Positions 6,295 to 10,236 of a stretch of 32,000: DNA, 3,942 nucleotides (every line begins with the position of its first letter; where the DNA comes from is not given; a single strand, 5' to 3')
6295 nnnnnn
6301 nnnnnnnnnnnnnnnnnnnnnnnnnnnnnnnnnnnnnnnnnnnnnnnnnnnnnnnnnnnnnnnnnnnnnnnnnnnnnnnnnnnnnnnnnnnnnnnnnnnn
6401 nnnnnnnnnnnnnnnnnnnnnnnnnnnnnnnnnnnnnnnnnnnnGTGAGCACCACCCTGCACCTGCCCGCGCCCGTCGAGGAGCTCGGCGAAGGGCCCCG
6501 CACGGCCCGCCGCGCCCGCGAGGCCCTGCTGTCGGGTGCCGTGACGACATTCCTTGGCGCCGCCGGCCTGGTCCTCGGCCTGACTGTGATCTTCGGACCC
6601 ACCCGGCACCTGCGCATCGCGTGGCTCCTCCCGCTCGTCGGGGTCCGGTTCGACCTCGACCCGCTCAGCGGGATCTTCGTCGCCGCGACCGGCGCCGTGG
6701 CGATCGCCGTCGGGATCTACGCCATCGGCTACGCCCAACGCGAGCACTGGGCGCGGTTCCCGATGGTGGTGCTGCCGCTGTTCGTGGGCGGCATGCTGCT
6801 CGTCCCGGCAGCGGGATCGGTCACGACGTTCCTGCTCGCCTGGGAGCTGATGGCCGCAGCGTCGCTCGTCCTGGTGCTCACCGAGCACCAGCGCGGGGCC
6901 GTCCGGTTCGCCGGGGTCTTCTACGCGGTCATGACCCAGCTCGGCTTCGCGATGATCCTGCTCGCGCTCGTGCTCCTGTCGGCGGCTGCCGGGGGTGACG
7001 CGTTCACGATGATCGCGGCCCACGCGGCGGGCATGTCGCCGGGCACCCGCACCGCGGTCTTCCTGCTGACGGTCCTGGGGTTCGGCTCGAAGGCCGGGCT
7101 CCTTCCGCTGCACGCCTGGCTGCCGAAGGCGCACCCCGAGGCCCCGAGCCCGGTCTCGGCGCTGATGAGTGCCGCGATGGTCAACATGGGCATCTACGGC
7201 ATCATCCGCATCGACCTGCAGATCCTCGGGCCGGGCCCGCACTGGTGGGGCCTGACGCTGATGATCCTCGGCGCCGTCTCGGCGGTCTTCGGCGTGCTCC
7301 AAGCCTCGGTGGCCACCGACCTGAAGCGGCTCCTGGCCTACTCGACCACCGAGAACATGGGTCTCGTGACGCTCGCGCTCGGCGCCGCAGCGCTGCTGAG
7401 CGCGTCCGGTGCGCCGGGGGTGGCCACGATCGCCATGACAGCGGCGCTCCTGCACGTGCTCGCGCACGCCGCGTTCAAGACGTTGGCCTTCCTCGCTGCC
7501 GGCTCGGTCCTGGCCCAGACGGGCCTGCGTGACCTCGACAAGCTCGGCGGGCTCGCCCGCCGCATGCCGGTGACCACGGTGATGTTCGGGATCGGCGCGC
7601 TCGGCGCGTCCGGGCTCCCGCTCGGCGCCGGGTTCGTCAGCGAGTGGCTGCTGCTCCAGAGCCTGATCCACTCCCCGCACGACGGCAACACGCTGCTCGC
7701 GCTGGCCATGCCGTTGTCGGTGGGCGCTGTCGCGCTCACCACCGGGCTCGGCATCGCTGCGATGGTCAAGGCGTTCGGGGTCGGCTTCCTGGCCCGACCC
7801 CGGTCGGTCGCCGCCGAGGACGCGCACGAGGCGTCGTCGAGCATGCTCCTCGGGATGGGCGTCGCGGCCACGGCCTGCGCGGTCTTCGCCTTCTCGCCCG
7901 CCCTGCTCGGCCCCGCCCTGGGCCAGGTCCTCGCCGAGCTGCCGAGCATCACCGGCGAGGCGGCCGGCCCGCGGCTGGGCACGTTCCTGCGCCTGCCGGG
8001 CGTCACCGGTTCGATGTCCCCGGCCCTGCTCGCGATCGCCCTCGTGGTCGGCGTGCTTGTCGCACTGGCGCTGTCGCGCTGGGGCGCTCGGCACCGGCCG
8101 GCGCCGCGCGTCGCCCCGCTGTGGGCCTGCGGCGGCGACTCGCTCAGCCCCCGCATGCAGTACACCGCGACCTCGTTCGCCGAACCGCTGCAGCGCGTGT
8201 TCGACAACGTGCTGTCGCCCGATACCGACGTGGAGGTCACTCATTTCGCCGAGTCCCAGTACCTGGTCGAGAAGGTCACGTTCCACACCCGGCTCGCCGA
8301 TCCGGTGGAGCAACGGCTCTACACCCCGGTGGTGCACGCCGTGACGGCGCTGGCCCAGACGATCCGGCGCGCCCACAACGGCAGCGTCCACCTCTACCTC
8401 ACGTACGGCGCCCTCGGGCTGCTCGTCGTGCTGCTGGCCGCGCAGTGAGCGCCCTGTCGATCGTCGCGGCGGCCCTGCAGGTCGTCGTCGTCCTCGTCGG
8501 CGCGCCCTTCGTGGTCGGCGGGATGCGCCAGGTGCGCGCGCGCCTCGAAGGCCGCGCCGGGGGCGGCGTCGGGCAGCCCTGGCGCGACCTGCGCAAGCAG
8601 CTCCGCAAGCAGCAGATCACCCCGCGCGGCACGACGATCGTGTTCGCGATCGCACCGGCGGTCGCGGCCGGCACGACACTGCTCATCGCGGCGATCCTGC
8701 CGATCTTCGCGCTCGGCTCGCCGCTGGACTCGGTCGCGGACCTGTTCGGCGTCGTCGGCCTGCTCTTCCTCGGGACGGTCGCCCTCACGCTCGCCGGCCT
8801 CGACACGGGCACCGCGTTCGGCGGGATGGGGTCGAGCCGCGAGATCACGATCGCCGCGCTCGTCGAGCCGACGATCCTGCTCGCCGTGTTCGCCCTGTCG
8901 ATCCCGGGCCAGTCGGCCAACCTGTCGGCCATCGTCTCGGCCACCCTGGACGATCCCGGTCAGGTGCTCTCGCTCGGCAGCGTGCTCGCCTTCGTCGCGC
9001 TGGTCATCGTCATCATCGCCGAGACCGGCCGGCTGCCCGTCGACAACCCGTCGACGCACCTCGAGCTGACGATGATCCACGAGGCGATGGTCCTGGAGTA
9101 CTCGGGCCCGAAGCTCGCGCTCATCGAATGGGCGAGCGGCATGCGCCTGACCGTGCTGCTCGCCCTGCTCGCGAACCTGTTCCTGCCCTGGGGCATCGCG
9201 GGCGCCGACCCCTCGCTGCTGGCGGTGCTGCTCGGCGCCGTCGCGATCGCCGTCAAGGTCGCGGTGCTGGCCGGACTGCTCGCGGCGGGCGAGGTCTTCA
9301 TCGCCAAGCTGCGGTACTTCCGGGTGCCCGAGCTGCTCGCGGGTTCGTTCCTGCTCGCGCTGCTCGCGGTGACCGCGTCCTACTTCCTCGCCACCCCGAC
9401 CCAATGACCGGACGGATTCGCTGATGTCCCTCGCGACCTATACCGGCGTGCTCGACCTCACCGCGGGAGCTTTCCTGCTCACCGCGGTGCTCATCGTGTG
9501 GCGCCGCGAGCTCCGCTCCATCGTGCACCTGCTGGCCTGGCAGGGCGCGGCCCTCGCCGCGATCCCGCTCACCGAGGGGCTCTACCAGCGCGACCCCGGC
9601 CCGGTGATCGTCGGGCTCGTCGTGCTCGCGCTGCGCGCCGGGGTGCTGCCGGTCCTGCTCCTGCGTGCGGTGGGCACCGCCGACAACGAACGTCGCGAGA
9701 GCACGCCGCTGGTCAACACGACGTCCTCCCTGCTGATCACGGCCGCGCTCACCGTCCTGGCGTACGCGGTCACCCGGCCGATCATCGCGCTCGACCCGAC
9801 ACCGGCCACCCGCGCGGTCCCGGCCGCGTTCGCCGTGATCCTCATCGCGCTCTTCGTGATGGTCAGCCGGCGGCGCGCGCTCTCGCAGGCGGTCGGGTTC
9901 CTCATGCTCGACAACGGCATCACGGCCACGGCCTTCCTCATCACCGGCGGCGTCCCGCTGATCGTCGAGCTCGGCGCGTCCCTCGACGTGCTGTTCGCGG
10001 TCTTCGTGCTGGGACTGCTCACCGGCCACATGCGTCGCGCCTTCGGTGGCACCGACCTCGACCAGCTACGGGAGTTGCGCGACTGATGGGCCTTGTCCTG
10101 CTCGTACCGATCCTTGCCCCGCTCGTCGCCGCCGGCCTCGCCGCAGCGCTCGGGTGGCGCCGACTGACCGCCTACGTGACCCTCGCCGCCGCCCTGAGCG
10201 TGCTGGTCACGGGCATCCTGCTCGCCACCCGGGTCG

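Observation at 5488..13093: ArsR-led, translationally coupled six-gene complex related to group-4 hydrogenases with no visible electron-input module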

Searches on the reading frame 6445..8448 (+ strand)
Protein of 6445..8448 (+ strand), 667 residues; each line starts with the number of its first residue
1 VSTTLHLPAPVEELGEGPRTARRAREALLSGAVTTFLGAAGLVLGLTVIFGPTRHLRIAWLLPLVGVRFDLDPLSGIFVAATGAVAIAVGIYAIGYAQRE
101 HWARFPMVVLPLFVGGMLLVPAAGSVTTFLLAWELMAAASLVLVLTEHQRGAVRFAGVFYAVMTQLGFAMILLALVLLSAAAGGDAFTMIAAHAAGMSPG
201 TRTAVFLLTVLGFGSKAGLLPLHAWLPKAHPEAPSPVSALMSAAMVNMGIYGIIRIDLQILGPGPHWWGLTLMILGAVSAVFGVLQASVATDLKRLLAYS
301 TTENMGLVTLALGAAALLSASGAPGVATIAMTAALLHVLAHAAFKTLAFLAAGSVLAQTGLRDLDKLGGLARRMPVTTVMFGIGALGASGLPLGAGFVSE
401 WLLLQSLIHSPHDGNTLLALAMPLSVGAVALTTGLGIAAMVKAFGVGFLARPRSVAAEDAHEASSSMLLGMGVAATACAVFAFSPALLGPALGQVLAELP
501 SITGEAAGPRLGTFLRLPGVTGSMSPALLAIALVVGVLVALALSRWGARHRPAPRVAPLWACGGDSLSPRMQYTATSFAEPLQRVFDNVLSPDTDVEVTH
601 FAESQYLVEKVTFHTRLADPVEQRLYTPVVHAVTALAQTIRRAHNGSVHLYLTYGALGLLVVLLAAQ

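Call 5: search_protein_families(library=pfam, proteins=[window:6445-8448:+], max_evalue=0.01)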
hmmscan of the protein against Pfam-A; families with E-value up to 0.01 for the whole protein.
window:6445-8448:+ (667 aa): 2 families
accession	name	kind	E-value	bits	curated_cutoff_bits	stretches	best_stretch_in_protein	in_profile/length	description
PF00361.26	Proton_antipo_M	-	7.3e-53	180.1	21.5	1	123-410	1-278/294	NADH:quinone oxidoreductase/Mrp antiporter, TM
PF00662.26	Proton_antipo_N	-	0.0002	21.6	24.5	1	67-105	11-50/51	NADH-Ubiquinone oxidoreductase (complex I), chain 5 N-terminus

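Call 6: search_protein_families(library=ncbifam, proteins=[window:6445-8448:+], max_evalue=0.01)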
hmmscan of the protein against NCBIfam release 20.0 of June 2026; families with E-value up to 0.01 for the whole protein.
window:6445-8448:+ (667 aa): 74 families (the best 25 are shown)
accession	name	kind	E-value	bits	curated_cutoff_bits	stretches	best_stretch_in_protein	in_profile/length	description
NF005086.0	PRK06521.1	equivalog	1.9e-169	565.2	667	1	26-665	32-666/669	hydrogenase 4 subunit B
NF006418.0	PRK08667.1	equivalog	7.2e-126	421.3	794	1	41-666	45-640/644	hydrogenase membrane subunit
NF005958.0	PRK08042.1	equivalog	2.6e-64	218.1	727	1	29-590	30-564/608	formate hydrogenlyase subunit 3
NF006419.0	PRK08668.1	equivalog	3.3e-63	214.4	617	1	64-664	61-610/613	NADH dehydrogenase subunit M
NF006240.0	PRK08376.1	subfamily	6.3e-60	203.5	662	1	67-487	84-494/521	putative monovalent cation/H+ antiporter subunit D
NF009287.0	PRK12647.1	equivalog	5e-54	184.1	937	1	47-545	49-520/773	putative monovalent cation/H+ antiporter subunit A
TIGR00940.1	2a6301s01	subfamily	3.8e-53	180.9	920.45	1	42-547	43-546/793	monovalent cation:proton antiporter subunit A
NF005046.0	PRK06459.1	equivalog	2.5e-52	178.4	460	1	71-664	44-582/587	hydrogenase 4 subunit B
NF009285.0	PRK12645.1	equivalog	9.1e-52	176.3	1028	1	56-549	60-555/804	Na+/H+ antiporter subunit A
NF009310.0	PRK12668.1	equivalog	3.7e-51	174.6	564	1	59-488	54-437/584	Na(+)/H(+) antiporter subunit D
NF005141.0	PRK06590.1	equivalog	5.4e-50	170.9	556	1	65-665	73-608/615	NADH-quinone oxidoreductase subunit L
NF009288.0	PRK12648.1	equivalog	1e-47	162.9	1104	1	21-661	23-644/954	monovalent cation/H+ antiporter subunit A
NF005044.0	PRK06458.1-4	equivalog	1.2e-45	156.4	610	1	69-429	70-434/531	hydrogenase 4 subunit F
TIGR01972.1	NDH_I_M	subfamily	7.7e-45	153.5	263.8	1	57-417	61-403/486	NADH-quinone oxidoreductase subunit M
TIGR01974.1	NDH_I_L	subfamily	2.4e-44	152.3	407.5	1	65-502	74-499/630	NADH-quinone oxidoreductase subunit L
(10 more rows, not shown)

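Call 26: search_solved_structures(query=window:6445-8445:+, max_evalue=1e-10, show_alignments=2)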
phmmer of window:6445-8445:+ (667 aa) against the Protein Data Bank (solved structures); distinct sequences matched with E-value up to 1e-10: 85 (the best 60 are shown).
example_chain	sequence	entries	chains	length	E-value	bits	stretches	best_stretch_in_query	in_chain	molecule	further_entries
7z0s_C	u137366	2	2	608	1.4e-56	195.8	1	30-590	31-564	Formate hydrogenlyase subunit 3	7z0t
6cfw_H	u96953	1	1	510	1.2e-39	139.8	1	67-486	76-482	Monovalent cation/H+ antiporter subunit D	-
6z16_A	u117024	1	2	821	2e-38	135.8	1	60-491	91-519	Multisubunit Na+/H+ antiporter, A subunit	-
7qru_A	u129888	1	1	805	4.4e-36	128.1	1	46-503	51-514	Na+/H+ antiporter subunit A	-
6u8y_X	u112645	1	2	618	1.2e-32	116.7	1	72-560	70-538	NADH dehydrogenase subunit M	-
8e9g_L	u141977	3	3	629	1.5e-29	106.4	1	58-484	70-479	NADH-quinone oxidoreductase, L subunit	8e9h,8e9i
4he8_L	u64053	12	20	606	9.1e-28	100.6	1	22-421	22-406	NADH-quinone oxidoreductase subunit 12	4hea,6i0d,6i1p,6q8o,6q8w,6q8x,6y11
6u8y_H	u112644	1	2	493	8.2e-27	97.4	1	60-423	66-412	NADH dehydrogenase subunit N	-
6tjv_D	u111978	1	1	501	2.1e-26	96.1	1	58-406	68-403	NADH dehydrogenase subunit 4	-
5xtc_l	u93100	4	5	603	8.9e-25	90.7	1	66-407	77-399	NADH-ubiquinone oxidoreductase chain 5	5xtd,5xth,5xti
9ti4_l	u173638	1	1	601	1.1e-24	90.4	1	66-407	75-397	NADH-ubiquinone oxidoreductase chain 5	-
9cwt_l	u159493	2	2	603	1.2e-24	90.3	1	66-407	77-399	NADH-ubiquinone oxidoreductase chain 5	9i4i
7d3u_A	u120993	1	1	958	3.3e-24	88.8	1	56-535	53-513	Monovalent Na+/H+ antiporter subunit A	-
8b9z_L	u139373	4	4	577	3.4e-24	88.8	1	68-406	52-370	NADH-ubiquinone oxidoreductase chain 5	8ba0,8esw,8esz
6gcs_5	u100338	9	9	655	8.7e-24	87.4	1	65-421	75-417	ND5 SUBUNIT (NU5M) | Subunit NU5M of NADH:Ubiquinone Oxidoreductase (Complex I) | NADH-ubiquinone oxidoreductase chain 5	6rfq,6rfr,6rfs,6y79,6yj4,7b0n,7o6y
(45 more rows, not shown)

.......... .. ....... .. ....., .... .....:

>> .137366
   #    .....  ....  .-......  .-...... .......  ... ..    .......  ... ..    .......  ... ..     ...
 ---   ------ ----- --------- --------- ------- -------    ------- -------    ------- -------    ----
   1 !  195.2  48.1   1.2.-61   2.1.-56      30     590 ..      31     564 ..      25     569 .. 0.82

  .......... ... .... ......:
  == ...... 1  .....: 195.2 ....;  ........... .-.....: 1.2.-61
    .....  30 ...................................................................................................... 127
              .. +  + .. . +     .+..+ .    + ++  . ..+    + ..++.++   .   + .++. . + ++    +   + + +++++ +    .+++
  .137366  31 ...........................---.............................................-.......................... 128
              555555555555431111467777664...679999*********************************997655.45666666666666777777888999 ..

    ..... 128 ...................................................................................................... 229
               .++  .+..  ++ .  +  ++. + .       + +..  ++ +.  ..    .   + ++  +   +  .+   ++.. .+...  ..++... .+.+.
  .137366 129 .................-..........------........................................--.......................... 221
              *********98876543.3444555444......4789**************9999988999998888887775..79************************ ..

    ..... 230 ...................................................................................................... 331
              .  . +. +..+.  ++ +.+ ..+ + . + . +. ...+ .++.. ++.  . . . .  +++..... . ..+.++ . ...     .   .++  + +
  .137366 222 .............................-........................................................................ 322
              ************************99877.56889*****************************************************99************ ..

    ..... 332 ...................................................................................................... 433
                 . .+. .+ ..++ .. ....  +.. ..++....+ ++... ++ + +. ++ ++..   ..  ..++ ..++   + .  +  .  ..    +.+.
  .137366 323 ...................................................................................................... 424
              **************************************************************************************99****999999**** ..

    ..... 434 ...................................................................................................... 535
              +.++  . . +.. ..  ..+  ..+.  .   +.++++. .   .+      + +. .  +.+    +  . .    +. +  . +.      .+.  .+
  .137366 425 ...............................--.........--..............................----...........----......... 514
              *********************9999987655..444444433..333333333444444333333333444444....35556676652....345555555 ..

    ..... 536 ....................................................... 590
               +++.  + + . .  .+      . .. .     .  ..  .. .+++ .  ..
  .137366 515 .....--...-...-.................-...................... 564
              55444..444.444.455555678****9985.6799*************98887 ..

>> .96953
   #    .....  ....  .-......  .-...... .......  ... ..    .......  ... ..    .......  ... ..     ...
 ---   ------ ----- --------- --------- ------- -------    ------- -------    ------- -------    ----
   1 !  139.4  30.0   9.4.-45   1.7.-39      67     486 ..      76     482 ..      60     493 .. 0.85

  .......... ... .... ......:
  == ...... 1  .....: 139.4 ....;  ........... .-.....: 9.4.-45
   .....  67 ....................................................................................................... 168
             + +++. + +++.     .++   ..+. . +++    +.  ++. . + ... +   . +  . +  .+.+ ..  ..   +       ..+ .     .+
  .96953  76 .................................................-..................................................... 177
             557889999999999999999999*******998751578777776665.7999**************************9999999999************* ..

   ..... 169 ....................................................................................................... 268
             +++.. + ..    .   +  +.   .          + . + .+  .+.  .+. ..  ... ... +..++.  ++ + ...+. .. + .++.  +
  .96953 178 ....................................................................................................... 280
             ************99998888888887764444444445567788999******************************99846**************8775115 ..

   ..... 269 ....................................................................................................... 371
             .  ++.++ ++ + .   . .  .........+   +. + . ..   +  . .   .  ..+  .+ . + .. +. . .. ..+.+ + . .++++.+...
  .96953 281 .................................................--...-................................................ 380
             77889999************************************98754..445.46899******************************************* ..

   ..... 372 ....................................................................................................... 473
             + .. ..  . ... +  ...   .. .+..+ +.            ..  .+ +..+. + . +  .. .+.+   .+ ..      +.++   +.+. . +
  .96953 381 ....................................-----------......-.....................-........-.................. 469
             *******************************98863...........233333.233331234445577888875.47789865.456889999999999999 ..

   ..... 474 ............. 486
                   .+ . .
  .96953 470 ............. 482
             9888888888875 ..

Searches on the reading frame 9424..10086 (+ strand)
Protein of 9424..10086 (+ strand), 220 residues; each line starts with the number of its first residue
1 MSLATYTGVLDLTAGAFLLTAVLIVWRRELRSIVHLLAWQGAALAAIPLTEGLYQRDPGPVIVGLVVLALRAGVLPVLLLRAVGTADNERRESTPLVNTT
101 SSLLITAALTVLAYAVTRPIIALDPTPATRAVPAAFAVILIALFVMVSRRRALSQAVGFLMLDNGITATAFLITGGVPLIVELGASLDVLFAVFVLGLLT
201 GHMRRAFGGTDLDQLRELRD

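Call 5: search_protein_families(library=pfam, proteins=[window:9424-10086:+], max_evalue=0.01)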
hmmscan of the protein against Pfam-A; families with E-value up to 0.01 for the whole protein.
window:9424-10086:+ (220 aa): 0 families

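Call 6: search_protein_families(library=ncbifam, proteins=[window:9424-10086:+], max_evalue=0.01)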
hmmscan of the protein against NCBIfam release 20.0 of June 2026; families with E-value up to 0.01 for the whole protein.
window:9424-10086:+ (220 aa): 2 families
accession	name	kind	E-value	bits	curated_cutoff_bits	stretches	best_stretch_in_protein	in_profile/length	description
NF008556.0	PRK11492.1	equivalog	2.3e-19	70.1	136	1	7-219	4-215/216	hydrogenase 4 membrane subunit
TIGR02916.1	PEP_his_kin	equivalog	0.0082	14.7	300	0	13-147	6-145/679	XrtA/PEP-CTERM system histidine kinase PrsK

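Call 53: search_solved_structures(query=window:9424-10083:+, max_evalue=10, show_alignments=0)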
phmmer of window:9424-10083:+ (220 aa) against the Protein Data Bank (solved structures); distinct sequences matched with E-value up to 10: 1.
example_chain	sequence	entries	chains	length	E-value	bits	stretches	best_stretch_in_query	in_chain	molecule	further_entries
4ohv_A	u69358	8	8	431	1.3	12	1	31-142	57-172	Protein clpf-1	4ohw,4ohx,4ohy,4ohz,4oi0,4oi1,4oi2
